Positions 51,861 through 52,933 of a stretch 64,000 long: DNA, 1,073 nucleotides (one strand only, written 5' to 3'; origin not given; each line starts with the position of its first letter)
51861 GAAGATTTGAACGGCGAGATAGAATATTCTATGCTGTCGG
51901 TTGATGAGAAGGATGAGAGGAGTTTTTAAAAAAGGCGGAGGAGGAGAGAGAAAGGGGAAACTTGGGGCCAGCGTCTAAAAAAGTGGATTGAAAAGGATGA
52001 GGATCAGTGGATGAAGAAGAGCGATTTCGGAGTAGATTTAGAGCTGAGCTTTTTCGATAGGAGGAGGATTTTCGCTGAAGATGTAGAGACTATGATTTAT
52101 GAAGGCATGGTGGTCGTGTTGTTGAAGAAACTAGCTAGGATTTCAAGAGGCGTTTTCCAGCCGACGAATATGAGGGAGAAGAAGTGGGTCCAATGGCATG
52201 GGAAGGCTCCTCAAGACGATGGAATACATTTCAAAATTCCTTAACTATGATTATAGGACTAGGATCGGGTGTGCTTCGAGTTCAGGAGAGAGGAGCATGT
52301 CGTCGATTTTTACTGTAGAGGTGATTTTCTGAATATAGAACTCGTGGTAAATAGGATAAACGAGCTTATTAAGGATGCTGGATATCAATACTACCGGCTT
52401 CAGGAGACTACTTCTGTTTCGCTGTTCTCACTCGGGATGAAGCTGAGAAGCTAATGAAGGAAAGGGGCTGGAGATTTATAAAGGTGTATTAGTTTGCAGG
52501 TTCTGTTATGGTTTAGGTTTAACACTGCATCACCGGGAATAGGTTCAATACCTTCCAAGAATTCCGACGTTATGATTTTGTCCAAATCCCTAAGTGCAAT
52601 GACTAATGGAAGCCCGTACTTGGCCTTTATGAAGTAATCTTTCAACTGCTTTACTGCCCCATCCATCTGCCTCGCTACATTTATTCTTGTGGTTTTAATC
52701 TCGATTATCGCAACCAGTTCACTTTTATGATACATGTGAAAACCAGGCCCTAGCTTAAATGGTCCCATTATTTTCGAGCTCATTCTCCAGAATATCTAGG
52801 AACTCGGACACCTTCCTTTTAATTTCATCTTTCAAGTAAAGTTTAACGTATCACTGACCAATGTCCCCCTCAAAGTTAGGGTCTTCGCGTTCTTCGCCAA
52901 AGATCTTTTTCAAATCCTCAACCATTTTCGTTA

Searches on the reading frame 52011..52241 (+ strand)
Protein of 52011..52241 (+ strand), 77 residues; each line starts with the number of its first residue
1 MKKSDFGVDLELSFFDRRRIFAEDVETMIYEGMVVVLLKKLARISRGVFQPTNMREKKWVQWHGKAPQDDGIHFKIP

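Call 12: search_protein_families(library=pfam, max_evalue=1, proteins=[window:52011-52241:+])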
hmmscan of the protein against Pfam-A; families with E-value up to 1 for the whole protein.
seq(77 aa): 1 family
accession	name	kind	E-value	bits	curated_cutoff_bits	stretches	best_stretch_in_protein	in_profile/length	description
PF07746.16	LigA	-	0.14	12.7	25.3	1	12-46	30-64/87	Aromatic-ring-opening dioxygenase LigAB, LigA subunit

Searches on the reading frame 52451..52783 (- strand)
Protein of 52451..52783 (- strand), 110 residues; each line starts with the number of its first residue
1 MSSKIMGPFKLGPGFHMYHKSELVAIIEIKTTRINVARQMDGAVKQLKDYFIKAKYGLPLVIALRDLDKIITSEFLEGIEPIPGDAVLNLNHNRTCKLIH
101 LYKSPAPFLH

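Call 12: search_protein_families(library=pfam, max_evalue=1, proteins=[window:52454-52783:-])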
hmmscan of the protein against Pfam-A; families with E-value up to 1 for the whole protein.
seq(110 aa): 0 families

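Call 13: find_encoding_contigs(protein=window:52451-52783:-, flank=10000, max_places=6)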
Protein window:52451-52783:- (110 aa): no gene with exactly this product is on record in the collection.
